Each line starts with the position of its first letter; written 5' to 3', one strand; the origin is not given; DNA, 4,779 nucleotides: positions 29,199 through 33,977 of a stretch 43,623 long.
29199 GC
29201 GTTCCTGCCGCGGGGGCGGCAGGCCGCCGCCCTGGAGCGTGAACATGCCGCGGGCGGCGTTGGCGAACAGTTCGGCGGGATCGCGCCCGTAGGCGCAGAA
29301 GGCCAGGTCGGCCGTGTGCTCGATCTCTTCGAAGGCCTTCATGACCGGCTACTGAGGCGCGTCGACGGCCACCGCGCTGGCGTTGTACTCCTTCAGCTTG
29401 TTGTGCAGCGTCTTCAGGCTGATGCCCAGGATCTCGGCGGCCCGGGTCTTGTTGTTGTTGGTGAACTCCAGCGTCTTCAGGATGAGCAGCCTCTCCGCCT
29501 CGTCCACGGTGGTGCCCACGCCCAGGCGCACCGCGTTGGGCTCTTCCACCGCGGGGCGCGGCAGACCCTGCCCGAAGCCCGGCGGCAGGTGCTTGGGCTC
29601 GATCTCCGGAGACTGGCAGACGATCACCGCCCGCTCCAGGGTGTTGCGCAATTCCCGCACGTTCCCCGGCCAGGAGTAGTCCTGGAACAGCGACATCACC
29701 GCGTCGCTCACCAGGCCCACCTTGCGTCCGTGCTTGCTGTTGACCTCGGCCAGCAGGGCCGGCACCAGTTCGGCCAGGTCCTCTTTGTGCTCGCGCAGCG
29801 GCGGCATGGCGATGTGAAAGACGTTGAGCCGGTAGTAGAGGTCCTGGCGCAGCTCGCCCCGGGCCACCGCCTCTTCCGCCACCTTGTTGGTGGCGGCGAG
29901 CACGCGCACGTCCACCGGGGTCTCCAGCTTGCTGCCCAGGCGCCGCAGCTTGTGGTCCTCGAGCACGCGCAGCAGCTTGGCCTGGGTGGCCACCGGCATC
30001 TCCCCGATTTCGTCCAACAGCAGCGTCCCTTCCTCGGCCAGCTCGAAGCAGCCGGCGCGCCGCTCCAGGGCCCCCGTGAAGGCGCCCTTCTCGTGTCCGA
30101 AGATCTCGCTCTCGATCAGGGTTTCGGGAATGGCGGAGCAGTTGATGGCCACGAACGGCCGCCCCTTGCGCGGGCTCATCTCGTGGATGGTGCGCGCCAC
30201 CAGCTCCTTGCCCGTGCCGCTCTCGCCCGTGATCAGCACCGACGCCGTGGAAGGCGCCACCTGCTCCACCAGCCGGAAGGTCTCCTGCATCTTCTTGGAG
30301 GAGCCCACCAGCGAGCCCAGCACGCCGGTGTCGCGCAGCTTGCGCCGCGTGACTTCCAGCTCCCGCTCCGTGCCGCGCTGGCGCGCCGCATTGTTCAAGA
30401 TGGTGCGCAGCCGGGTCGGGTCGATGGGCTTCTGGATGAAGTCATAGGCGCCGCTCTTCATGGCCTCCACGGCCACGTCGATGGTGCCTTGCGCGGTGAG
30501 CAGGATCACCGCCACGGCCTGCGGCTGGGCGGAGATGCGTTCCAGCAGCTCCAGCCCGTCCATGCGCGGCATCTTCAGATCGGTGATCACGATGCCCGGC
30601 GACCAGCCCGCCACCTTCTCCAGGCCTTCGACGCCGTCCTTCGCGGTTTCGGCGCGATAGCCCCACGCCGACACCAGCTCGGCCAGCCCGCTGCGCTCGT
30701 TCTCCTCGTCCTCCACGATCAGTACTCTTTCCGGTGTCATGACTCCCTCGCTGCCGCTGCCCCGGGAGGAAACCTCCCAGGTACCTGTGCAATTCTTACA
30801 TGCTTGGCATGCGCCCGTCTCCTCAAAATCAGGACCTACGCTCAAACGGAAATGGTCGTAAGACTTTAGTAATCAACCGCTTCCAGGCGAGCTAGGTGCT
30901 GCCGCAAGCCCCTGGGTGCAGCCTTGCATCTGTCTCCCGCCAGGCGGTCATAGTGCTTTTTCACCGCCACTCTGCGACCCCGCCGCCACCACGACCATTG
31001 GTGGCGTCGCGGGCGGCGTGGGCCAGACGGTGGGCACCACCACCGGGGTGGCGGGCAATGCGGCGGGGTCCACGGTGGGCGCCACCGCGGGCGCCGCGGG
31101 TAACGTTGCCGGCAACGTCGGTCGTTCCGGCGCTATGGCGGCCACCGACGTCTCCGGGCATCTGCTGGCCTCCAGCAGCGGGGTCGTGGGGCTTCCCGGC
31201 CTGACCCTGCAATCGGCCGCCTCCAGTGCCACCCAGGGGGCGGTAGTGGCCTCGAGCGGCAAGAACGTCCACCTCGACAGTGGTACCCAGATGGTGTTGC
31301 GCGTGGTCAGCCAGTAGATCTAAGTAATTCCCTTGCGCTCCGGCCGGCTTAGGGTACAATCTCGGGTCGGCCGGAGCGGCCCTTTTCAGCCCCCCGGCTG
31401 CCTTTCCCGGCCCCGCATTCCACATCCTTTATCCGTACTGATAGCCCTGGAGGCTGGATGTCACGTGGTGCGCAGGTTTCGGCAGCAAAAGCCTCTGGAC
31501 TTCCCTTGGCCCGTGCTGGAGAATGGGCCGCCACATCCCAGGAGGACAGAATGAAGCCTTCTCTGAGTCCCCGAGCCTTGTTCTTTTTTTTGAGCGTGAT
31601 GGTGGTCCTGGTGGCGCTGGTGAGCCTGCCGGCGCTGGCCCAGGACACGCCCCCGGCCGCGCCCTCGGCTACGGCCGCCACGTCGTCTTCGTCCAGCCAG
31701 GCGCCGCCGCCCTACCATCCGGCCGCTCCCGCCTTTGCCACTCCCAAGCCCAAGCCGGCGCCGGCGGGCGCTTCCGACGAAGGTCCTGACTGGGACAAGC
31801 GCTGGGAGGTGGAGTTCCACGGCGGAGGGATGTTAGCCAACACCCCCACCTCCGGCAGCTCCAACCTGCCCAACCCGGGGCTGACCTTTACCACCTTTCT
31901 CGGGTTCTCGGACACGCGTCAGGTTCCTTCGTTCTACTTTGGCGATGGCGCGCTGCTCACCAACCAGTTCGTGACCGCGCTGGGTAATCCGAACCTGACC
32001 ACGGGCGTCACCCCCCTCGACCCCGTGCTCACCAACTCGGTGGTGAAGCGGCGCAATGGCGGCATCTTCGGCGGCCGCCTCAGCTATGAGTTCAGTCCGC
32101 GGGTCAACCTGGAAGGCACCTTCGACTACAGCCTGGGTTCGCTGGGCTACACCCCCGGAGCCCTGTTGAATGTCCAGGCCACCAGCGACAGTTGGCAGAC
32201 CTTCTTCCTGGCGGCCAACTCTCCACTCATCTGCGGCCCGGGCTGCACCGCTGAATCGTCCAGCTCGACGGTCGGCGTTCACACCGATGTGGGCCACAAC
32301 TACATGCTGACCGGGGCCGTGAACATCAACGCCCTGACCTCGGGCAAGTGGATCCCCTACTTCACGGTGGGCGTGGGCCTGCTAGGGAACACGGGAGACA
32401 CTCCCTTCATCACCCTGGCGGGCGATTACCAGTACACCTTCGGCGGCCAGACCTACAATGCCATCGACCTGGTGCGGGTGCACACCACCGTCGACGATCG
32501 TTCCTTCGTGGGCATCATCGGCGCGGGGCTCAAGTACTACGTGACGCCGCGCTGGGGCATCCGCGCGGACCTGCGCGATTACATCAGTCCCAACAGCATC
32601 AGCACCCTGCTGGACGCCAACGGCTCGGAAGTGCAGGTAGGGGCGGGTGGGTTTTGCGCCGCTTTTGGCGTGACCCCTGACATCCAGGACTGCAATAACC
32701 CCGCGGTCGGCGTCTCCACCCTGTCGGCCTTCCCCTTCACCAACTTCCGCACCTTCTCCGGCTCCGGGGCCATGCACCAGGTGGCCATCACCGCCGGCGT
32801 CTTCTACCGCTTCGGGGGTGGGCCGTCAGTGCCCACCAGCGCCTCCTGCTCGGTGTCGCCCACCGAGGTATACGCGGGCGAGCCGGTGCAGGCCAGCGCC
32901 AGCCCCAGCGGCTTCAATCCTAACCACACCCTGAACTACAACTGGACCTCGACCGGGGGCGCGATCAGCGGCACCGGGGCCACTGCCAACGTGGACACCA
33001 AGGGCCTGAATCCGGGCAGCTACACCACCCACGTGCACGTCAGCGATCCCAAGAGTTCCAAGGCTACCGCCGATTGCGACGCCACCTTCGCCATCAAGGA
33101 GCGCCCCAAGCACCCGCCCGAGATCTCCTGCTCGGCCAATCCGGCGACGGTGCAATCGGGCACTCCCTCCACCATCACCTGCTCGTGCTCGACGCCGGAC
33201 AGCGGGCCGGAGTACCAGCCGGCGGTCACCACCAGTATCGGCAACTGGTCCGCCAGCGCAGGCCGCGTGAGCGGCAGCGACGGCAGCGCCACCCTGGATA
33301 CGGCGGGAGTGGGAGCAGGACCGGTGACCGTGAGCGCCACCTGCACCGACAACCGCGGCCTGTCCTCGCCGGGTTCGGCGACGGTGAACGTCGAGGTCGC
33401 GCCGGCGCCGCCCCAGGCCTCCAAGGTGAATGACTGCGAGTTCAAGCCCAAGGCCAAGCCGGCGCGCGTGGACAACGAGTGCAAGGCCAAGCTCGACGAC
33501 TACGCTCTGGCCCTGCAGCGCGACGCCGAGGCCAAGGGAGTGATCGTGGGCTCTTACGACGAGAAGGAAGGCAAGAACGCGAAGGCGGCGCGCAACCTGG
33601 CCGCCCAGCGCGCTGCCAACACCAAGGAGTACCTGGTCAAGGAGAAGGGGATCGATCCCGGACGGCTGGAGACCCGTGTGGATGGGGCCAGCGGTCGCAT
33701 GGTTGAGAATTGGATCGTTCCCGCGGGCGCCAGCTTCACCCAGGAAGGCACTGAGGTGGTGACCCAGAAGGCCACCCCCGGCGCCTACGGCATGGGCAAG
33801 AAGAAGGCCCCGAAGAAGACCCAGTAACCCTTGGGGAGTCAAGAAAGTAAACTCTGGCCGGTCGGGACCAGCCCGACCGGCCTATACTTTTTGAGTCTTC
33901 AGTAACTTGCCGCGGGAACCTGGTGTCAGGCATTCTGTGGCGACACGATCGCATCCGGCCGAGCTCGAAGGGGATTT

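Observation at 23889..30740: Archease-RtcB RNA-ligase module embedded between a sigma54 response regulator and its membrane sensor kinase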

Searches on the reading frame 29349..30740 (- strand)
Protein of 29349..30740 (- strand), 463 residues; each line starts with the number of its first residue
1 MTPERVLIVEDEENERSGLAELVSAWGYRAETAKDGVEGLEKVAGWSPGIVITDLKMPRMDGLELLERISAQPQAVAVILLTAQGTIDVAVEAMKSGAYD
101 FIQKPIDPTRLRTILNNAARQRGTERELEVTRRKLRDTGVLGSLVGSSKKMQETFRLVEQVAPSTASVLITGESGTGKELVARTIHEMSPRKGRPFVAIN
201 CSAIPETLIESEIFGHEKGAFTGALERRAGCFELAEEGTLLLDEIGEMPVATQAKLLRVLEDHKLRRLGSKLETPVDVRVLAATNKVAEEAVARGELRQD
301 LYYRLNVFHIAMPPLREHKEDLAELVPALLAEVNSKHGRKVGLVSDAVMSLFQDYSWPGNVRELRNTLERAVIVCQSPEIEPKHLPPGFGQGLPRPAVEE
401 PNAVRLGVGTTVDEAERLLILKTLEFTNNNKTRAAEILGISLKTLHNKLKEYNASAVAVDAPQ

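Call 4: search_protein_families(library=pfam, proteins=[window:29349-30740:-], max_evalue=0.01)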
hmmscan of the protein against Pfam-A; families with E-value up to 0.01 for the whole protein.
window:29349-30740:- (463 aa): 14 families
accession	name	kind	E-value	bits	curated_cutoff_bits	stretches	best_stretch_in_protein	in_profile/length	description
PF00158.32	Sigma54_activat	-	2.8e-70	235.8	20.2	1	144-310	1-167/168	Sigma-54 interaction domain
PF00072.30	Response_reg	-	4.9e-29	101.2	30.2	1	6-115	1-110/111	Response regulator receiver domain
PF25601.1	AAA_lid_14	-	8.5e-23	80.4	27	1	316-392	1-77/87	AAA+ ATPase lid domain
PF14532.12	Sigma54_activ_2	-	1.7e-22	80.6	25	1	145-315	1-138/138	Sigma-54 interaction domain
PF02954.25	HTH_8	-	3.3e-12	46.3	22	1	412-452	2-42/42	Bacterial regulatory protein, Fis family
PF07728.20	AAA_5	-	3.2e-08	34.1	22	1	168-293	2-127/139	AAA domain (dynein-related subfamily)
PF01078.27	Mg_chelatase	-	4.7e-06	26.6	20.3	1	161-286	18-158/207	Magnesium chelatase, subunit ChlI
PF00004.35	AAA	-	1.6e-05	25.8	21.2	1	168-287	1-111/131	ATPase family associated with various cellular activities (AAA)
PF13191.12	AAA_16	-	1.9e-05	25.6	32.6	1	144-264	2-124/167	AAA ATPase domain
PF00493.29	MCM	-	0.00026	20.6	23.3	1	139-285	35-172/224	MCM P-loop domain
PF07724.20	AAA_2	-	0.00027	21.4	27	1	165-266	3-105/166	AAA domain (Cdc48 subfamily)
PF07726.17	AAA_3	-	0.00085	19.6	27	1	168-290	2-116/131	ATPase family associated with various cellular activities (AAA)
PF13401.12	AAA_22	-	0.0012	19.5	27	0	167-203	7-43/130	AAA domain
PF13604.12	AAA_30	-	0.0039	17.4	27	0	157-264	9-116/191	AAA domain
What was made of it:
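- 29349..30740 (-): NtrC-family response regulator (REC, sigma54 AAA+ with GAFTGA, Fis-type HTH). It is the first gene of the cluster and belongs to the ancestral RR-HK-lipoprotein operon. Pfam (call 4).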

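Call 5: search_protein_families(library=ncbifam, proteins=[window:29349-30740:-], max_evalue=0.01)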
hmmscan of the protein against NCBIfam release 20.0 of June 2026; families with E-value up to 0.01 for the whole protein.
window:29349-30740:- (463 aa): 121 families (the best 25 are shown)
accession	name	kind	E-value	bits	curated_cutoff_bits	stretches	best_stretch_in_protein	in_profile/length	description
NF008469.0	PRK11361.1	equivalog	5.3e-128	427.6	714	1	4-455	5-457/461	acetoacetate metabolism transcriptional regulator AtoC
TIGR01818.1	ntrC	equivalog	4.3e-117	391.8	558.6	1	6-451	1-462/463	nitrogen regulation protein NR(I)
TIGR02915.1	PEP_resp_reg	equivalog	1.7e-114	383.1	502.6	1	6-453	1-443/445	PEP-CTERM-box response regulator transcription factor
NF041946.1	LuxO_transreg_Vib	equivalog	3e-111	372.5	800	1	31-451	24-459/463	quorum-sensing sigma-54 dependent transcriptional regulator LuxO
NF041552.1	TF_PrdR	equivalog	4.2e-110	368.8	795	1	138-453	264-577/577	sigma-54 dependent transcriptional regulator PrdR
NF050807.1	TransRegFlbDCaul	equivalog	3.9e-107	358.9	750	1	60-463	55-449/454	sigma-54-dependent transcriptional regulator FlbD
NF007689.0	PRK10365.1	equivalog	4.7e-103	345.3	760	1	6-449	8-439/441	sigma-54-dependent response regulator transcription factor ZraR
TIGR01817.1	nifA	equivalog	5e-102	342.4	528.85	1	116-385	172-438/534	nif-specific transcriptional activator NifA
NF051870.1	NAssimRespRegNtrX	equivalog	1.3e-100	337.5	600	1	5-451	3-449/452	nitrogen assimilation response regulator NtrX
NF008176.1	PRK10923.1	equivalog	2.7e-99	332.9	620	1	4-387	4-383/469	nitrogen regulation protein NR(I)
NF011695.0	PRK15115.1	equivalog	9.9e-98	327.8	763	1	3-441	6-425/445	two-component system response regulator GlrR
NF049963.1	RespRegFlgRCampy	domain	2.7e-95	319.8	750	1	6-453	3-428/429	fla regulon two-component system response regulator FlgR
NF003451.0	PRK05022.1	equivalog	2.1e-94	317.1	476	1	121-450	169-506/512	nitric oxide reductase transcriptional regulator NorR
NF038308.1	RNA_repair_RtcR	equivalog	1.3e-92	311.4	650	1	80-454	116-518/530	RNA repair transcriptional activator RtcR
TIGR02329.1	propionate_PrpR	equivalog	7.8e-85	285.5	499.2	1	118-450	188-525/526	propionate catabolism operon regulatory protein PrpR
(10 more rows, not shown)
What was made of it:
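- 29349..30740 (-): NCBIfam best hit is AtoC at 427.6 bits, below the 714 cutoff (call 5).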

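Call 60: search_protein_families(library=padloc, proteins=[window:29349-30740:-], max_evalue=0.001)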
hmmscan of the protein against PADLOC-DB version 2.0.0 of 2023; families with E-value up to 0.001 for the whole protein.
window:29349-30740:- (463 aa): 5 families
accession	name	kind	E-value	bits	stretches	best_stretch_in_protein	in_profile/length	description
PDLC01995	RtcR_PspF2--CARF_AAA_HTH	-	7.4e-111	369.6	1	75-453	107-479/481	-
PDLC01994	RtcR_PspF1--CARF_AAA_HTH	-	1.4e-55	187.2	1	74-451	104-467/468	-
PDLC01993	RtcR--CARF_AAA_HTH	-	1e-50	170.7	1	146-382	184-429/523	-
PDLC00405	SduA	-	2.2e-07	28.7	1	4-63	7-66/323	DUF4263 domain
PDLC04055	PD-T4-6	-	0.00064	16.6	1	2-124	364-488/496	-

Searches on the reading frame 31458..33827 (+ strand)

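Call 39: search_protein_families(library=pfam, proteins=[window:31458-33827:+], max_evalue=0.001)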
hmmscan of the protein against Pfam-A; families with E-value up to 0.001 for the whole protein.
window:31458-33827:+ (789 aa): 3 families
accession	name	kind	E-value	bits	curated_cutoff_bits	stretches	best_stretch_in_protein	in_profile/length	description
PF00691.25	OmpA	-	7.6e-08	33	27.2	1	669-748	7-85/98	OmpA family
PF22352.2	K319L-like_PKD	-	0.00054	20.3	27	0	476-540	13-80/84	K319L-like, PKD domain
PF13505.12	OMP_b-brl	-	0.00058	20.5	28.7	1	197-395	39-170/175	Outer membrane protein beta-barrel domain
